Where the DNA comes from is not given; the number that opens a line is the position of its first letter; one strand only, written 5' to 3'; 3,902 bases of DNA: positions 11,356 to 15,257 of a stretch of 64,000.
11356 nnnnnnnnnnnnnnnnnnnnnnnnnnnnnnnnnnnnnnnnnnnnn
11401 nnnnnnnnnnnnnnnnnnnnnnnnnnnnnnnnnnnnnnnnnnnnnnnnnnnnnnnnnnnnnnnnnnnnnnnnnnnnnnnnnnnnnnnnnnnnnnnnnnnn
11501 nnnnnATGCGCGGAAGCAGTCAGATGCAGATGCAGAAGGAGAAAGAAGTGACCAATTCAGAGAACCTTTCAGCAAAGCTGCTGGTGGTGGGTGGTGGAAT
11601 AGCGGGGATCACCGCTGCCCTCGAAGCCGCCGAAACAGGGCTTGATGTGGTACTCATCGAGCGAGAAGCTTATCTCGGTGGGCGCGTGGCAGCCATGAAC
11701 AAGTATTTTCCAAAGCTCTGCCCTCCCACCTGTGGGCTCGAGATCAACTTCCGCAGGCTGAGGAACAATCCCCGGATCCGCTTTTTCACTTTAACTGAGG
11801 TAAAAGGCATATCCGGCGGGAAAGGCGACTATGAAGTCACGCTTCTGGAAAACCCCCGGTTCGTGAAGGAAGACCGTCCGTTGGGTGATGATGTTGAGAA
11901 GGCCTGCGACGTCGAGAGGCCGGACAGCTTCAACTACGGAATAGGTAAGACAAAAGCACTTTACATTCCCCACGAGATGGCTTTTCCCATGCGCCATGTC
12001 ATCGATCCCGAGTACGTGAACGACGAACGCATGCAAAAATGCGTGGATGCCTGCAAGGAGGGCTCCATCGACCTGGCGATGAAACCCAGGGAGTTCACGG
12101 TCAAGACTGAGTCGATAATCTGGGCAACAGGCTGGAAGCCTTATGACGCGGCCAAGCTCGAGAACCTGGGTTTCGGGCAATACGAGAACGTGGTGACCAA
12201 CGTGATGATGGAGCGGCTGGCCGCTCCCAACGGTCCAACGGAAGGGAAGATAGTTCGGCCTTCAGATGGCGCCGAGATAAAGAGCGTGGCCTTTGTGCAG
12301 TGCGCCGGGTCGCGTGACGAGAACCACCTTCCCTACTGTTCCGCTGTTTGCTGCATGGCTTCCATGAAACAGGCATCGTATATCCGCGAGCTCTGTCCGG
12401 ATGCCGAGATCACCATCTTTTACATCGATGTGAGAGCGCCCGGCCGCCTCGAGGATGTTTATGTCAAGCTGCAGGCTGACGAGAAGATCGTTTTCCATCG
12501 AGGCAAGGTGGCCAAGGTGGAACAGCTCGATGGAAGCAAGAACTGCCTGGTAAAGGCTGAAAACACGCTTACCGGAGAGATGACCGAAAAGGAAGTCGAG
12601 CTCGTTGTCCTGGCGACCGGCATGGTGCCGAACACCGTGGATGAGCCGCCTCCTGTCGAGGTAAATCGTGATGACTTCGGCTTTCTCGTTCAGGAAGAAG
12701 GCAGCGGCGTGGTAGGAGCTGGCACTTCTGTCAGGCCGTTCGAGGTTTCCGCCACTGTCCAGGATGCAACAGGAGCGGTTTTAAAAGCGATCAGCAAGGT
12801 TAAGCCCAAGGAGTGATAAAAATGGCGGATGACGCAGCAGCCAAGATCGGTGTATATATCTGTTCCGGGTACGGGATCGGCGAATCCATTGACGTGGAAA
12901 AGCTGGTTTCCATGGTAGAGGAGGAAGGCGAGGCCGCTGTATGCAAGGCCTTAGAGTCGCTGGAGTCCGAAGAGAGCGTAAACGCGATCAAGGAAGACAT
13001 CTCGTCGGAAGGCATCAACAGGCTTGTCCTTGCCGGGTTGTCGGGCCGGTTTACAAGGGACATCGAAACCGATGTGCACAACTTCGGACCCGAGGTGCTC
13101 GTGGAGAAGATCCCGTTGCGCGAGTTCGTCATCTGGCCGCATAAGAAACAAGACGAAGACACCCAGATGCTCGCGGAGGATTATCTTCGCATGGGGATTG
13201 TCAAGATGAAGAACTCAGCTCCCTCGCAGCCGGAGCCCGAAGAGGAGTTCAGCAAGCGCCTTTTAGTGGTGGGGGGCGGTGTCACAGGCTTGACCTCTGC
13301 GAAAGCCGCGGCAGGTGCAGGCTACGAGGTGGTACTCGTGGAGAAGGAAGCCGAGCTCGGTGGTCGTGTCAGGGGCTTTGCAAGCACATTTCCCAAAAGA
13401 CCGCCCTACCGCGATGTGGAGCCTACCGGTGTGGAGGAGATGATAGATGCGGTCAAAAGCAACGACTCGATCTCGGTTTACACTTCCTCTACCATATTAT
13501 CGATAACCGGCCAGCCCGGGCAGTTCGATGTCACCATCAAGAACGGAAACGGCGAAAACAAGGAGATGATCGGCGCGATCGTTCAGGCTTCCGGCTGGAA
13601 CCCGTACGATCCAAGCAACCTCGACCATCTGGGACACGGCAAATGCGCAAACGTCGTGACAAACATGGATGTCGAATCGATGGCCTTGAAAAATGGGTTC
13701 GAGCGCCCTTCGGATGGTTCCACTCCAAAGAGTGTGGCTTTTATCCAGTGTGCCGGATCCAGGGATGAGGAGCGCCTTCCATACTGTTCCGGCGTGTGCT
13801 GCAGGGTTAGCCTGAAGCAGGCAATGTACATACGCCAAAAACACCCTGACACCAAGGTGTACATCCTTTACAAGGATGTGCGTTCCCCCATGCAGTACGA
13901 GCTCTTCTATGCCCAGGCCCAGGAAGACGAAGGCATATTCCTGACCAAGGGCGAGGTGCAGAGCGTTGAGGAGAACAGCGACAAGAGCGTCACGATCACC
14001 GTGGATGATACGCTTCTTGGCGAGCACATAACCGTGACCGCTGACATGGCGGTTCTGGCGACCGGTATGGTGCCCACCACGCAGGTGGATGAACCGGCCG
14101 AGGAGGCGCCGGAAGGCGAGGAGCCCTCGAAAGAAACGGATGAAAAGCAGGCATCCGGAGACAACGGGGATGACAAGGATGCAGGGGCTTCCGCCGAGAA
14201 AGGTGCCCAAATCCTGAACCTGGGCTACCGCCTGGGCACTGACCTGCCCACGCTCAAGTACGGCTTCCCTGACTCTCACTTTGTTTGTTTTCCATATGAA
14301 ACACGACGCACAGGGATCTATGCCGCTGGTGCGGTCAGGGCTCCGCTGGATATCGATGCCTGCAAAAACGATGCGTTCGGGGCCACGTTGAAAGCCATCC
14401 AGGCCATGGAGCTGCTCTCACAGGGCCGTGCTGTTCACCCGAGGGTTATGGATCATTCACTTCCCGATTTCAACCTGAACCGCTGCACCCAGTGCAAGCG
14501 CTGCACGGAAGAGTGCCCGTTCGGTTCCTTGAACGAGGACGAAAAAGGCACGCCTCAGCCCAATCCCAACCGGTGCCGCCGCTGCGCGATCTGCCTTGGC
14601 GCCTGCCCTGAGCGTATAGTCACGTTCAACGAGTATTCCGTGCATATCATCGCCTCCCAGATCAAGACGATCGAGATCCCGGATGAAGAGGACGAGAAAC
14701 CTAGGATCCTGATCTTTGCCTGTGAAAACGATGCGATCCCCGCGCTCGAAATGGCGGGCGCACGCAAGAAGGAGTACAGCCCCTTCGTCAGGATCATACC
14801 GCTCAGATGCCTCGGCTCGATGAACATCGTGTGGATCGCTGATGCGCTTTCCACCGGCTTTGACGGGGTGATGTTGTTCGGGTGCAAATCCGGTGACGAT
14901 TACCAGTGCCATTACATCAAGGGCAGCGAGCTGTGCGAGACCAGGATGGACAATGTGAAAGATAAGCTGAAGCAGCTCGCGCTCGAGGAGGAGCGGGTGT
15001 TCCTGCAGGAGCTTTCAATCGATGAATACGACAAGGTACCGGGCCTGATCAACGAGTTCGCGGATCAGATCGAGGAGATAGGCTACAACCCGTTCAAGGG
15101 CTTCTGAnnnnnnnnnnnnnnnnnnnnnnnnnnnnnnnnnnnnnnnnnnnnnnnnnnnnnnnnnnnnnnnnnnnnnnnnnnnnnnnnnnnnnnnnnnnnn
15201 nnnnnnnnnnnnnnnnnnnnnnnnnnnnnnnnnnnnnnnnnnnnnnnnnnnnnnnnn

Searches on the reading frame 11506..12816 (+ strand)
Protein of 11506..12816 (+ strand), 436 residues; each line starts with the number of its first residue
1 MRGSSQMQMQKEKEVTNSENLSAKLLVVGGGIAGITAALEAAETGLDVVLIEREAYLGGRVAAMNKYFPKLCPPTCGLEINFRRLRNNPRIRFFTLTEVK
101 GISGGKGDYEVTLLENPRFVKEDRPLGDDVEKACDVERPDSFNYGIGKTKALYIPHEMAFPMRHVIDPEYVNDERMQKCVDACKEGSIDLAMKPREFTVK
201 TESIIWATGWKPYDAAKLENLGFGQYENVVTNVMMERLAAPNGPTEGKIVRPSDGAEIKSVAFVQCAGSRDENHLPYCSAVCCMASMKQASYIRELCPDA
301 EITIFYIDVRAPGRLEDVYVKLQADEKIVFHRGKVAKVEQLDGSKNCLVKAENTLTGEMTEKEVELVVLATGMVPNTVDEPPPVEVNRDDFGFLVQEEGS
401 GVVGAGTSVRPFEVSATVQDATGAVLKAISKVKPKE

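Call 91: search_protein_families(library=pfam, proteins=[window:11506-12816:+], max_evalue=0.001)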
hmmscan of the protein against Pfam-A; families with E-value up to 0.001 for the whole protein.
window:11506-12816:+ (436 aa): 9 families
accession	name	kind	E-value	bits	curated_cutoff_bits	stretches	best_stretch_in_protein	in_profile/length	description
PF07992.20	Pyr_redox_2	-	6.9e-11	42.5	26.1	1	24-60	2-39/291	Pyridine nucleotide-disulphide oxidoreductase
PF12831.13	FAD_oxidored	-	2.5e-10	40.7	27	1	25-62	2-39/416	FAD dependent oxidoreductase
PF13450.12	NAD_binding_8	-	8.4e-09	36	21.9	1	27-62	1-36/68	NAD(P)-binding Rossmann-like domain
PF00890.30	FAD_binding_2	-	1.8e-07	31.2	20.4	1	25-62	2-39/414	FAD binding domain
PF01266.30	DAO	-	4.2e-07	30.3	27.9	1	25-58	2-35/353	FAD dependent oxidoreductase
PF01134.28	GIDA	-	3.4e-05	23.5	22.1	1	25-55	2-29/391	Glucose inhibited division protein A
PF13738.12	Pyr_redox_3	-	0.00022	21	30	0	26-55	1-31/305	Pyridine nucleotide-disulphide oxidoreductase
PF03486.20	HI0933_like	-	0.0003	20.7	50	1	24-61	2-39/244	HI0933-like protein Rossmann domain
PF01946.23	Thi4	-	0.00042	20.1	26.2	1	22-69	17-65/235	Thi4 family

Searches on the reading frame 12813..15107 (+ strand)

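Call 91: search_protein_families(library=pfam, proteins=[window:12813-15107:+], max_evalue=0.001)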
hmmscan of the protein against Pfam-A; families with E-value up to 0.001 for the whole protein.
window:12813-15107:+ (764 aa): 17 families
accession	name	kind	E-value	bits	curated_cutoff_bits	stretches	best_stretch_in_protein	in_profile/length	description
PF02662.21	FlpD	-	2.3e-38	131.4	22.3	1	632-757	1-123/123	Methyl-viologen-reducing hydrogenase, delta subunit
PF07992.20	Pyr_redox_2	-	9.1e-10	38.9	26.1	1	149-290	2-136/291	Pyridine nucleotide-disulphide oxidoreductase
PF01266.30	DAO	-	4.4e-08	33.5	27.9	1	150-184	2-36/353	FAD dependent oxidoreductase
PF12837.12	Fer4_6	-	5e-08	33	25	1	551-572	2-23/24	4Fe-4S binding domain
PF13450.12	NAD_binding_8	-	7.8e-08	32.9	21.9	1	152-189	1-38/68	NAD(P)-binding Rossmann-like domain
PF12797.12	Fer4_2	-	8.1e-07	29.1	24.5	1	553-570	5-22/22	4Fe-4S binding domain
PF13187.11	Fer4_9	-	1e-06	29.1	27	1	557-601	1-50/52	4Fe-4S dicluster domain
PF12831.13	FAD_oxidored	-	1.7e-06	28.1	27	1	151-186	3-38/416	FAD dependent oxidoreductase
PF13237.11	Fer4_10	-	3.5e-06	27.3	25.5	1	553-599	4-53/53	4Fe-4S dicluster domain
PF13534.11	Fer4_17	-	1.2e-05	26.2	22.2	0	557-578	1-22/61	4Fe-4S dicluster domain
PF13183.11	Fer4_8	-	2.2e-05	25.3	27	0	552-571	48-67/68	4Fe-4S dicluster domain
PF00037.32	Fer4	-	2.8e-05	24.2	21.1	1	553-572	3-22/24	4Fe-4S binding domain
PF13484.11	Fer4_16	-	4.4e-05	24.6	30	0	557-579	1-22/66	4Fe-4S double cluster binding domain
PF12838.12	Fer4_7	-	7.6e-05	23.5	27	1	557-601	1-51/52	4Fe-4S dicluster domain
PF00070.33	Pyr_redox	-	0.0001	23.2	22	0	149-183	1-35/82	Pyridine nucleotide-disulphide oxidoreductase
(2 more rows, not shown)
